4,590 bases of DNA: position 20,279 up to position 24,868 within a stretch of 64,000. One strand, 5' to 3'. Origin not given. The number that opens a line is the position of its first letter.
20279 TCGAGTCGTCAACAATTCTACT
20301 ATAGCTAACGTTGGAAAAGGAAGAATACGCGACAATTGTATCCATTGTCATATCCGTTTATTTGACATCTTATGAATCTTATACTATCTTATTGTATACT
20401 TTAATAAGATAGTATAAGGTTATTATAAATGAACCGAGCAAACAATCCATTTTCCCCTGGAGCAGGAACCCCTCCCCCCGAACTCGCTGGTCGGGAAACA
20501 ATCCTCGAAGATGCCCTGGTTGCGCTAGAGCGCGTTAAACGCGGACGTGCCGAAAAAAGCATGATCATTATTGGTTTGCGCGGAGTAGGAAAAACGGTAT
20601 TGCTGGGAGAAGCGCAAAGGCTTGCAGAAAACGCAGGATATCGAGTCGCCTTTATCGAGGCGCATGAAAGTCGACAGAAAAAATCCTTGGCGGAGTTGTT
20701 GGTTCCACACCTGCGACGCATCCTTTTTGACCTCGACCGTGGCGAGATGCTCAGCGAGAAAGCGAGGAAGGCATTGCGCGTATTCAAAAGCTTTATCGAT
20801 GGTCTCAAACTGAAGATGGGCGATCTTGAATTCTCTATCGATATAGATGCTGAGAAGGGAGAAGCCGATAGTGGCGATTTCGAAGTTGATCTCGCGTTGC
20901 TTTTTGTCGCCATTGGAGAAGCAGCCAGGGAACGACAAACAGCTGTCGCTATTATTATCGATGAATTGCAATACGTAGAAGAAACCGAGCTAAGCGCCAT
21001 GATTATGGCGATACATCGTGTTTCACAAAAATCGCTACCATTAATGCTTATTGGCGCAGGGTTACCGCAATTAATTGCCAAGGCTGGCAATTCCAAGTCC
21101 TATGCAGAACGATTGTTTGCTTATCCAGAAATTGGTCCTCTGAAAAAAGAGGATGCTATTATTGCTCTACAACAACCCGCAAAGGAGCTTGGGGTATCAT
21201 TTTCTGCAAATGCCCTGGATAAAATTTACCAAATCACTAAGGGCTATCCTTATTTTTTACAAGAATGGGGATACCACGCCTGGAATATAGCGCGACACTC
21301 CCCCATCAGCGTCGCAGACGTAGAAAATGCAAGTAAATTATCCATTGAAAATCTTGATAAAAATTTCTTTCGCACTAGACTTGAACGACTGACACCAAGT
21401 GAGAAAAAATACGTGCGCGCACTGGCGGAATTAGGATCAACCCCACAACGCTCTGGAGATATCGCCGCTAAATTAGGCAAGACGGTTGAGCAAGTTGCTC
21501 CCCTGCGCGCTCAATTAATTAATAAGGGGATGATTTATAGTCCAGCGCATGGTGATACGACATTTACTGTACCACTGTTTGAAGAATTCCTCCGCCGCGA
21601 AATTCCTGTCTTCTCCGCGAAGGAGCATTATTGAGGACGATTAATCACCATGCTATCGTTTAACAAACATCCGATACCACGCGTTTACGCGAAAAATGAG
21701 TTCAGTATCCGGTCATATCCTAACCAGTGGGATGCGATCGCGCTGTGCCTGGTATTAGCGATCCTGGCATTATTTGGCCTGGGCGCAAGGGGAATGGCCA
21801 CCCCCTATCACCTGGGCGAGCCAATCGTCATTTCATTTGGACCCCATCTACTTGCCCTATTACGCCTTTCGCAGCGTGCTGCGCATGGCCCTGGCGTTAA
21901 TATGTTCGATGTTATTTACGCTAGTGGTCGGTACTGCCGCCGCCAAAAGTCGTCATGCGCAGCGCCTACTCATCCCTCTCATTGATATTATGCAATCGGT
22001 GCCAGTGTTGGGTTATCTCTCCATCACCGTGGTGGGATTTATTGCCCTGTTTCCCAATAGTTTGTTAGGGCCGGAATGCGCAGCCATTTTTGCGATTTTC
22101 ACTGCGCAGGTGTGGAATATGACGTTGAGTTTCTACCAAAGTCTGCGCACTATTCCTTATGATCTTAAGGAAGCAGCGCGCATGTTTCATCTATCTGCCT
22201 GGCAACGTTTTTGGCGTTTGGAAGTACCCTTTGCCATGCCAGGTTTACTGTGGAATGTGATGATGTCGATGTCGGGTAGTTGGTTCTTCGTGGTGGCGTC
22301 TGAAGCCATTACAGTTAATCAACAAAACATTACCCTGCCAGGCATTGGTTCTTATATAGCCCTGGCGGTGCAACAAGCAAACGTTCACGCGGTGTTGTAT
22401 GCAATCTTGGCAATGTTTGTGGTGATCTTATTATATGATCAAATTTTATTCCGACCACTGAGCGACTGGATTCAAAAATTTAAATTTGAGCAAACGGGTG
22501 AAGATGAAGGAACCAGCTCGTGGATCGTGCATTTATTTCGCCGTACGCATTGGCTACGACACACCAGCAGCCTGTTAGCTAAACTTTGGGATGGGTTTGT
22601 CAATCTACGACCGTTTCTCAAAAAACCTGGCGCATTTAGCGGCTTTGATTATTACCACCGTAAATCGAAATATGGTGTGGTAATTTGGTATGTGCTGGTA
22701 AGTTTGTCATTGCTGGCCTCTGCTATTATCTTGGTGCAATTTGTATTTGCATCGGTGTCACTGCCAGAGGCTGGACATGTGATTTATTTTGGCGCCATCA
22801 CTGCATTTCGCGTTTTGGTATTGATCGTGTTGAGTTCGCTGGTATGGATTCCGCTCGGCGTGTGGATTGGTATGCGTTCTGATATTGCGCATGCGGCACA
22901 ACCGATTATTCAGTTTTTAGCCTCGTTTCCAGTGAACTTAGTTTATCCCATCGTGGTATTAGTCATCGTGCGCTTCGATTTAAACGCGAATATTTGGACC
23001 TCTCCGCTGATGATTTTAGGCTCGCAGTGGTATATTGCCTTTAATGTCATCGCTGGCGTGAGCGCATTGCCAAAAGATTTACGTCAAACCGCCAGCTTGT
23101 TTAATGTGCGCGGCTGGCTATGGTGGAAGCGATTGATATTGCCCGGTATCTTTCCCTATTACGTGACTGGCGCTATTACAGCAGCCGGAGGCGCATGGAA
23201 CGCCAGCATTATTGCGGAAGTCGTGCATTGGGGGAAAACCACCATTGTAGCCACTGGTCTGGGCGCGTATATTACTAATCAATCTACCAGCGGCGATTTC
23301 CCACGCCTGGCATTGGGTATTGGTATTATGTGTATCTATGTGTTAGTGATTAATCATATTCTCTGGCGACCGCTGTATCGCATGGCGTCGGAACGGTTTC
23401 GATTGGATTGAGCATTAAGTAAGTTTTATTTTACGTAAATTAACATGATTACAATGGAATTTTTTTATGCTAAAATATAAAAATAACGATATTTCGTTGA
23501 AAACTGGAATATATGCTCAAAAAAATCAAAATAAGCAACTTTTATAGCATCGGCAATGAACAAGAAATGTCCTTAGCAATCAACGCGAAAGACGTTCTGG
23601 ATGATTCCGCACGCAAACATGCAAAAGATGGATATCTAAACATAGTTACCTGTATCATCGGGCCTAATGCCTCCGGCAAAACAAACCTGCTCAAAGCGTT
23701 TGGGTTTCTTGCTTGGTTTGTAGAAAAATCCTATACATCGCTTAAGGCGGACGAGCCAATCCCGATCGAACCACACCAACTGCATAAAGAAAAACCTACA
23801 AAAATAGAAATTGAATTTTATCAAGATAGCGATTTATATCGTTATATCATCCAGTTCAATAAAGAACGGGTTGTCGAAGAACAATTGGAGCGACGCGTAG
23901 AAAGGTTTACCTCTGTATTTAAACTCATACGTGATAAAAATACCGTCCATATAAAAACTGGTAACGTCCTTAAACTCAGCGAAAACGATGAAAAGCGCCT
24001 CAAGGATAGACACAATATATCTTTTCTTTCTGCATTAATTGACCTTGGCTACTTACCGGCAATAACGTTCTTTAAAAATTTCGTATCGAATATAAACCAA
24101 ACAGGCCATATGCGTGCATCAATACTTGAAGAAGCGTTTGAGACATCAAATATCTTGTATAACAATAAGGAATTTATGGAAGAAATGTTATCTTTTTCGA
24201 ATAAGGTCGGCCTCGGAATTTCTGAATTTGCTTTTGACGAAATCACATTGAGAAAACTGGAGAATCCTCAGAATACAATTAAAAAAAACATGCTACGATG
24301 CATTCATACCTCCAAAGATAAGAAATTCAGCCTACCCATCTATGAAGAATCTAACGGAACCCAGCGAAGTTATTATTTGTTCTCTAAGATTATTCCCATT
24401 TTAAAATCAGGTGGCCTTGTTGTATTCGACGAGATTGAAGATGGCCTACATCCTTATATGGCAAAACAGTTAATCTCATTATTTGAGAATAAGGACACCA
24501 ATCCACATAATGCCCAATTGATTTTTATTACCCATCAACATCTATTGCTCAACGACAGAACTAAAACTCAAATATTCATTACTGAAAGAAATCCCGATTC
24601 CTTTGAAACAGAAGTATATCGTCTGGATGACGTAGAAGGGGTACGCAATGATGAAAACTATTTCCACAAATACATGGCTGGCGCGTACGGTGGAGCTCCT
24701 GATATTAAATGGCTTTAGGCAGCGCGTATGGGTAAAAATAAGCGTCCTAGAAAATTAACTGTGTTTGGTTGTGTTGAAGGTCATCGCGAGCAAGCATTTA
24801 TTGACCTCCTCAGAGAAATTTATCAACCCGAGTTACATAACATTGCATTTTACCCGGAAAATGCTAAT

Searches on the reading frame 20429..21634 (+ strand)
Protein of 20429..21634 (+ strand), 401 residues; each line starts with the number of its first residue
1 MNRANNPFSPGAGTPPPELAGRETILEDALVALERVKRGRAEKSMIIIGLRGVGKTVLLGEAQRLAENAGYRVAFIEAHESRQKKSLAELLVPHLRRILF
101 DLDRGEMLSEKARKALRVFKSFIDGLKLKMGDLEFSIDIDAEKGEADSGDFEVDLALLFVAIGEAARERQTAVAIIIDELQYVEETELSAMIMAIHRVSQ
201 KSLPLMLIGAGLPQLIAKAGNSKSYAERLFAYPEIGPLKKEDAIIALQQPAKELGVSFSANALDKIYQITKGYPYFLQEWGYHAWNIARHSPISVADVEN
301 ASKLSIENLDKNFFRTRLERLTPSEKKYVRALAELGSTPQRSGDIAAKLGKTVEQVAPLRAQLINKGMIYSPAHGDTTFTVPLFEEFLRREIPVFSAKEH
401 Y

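Call 22: search_protein_families(library=pfam, proteins=[window:20429-21634:+], max_evalue=0.00001)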
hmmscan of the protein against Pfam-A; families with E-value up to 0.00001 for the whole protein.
window:20429-21634:+ (401 aa): 3 families
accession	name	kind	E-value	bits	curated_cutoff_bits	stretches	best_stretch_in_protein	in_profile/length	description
PF13191.12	AAA_16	-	1.4e-15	58.6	32.6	1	18-208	1-167/167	AAA ATPase domain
PF01637.24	ATPase_2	-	4.5e-11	43.4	33.2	1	27-278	5-223/225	ATPase domain predominantly from Archaea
PF13401.12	AAA_22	-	5.8e-10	40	27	1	41-209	4-122/130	AAA domain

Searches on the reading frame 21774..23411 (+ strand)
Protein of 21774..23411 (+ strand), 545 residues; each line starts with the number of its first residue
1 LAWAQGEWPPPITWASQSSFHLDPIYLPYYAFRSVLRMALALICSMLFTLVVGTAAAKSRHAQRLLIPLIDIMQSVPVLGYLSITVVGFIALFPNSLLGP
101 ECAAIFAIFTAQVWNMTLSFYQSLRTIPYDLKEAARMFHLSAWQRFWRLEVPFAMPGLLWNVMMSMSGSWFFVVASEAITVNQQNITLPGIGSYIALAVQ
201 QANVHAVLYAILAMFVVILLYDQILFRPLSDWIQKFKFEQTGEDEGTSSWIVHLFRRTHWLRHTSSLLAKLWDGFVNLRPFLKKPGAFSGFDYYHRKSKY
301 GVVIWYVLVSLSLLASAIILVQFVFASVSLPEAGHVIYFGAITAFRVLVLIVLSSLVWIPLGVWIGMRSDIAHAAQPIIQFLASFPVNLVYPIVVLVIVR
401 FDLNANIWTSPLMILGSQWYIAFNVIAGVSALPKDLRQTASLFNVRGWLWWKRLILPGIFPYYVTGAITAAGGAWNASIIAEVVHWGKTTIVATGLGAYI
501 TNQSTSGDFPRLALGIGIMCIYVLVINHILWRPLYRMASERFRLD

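Call 22: search_protein_families(library=pfam, proteins=[window:21774-23411:+], max_evalue=0.00001)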
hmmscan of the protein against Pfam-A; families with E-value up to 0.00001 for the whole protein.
window:21774-23411:+ (545 aa): 1 family
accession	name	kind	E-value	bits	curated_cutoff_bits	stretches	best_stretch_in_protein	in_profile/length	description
PF00528.27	BPD_transp_1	-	1.5e-23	83.9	26.4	2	51-224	3-174/184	Binding-protein-dependent transport system inner membrane component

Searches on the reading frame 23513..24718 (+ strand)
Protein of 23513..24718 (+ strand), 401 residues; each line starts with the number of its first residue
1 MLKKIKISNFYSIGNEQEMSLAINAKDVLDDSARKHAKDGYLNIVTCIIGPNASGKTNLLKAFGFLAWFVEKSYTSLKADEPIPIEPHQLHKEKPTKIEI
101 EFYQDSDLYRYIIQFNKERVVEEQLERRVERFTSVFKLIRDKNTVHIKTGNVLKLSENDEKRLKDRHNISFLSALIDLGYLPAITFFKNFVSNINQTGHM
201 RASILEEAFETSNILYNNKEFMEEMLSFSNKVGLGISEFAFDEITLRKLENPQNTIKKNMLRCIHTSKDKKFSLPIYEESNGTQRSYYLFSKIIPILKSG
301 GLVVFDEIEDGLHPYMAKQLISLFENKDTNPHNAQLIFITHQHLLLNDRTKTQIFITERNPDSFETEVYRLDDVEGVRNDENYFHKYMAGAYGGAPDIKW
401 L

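Call 22: search_protein_families(library=pfam, proteins=[window:23513-24718:+], max_evalue=0.00001)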
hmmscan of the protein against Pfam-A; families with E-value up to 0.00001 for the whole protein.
window:23513-24718:+ (401 aa): 3 families
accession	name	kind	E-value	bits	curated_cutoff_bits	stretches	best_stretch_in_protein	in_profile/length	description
PF13304.12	AAA_21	-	5.9e-34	118.9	27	1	45-347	1-304/304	AAA domain, putative AbiEii toxin, Type IV TA system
PF13175.12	AAA_15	-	1.7e-11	44.8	32.1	1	1-341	1-369/374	AAA ATPase domain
PF02463.25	SMC_N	-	2.4e-08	34.1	40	0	44-100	25-81/220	RecF/RecN/SMC N terminal domain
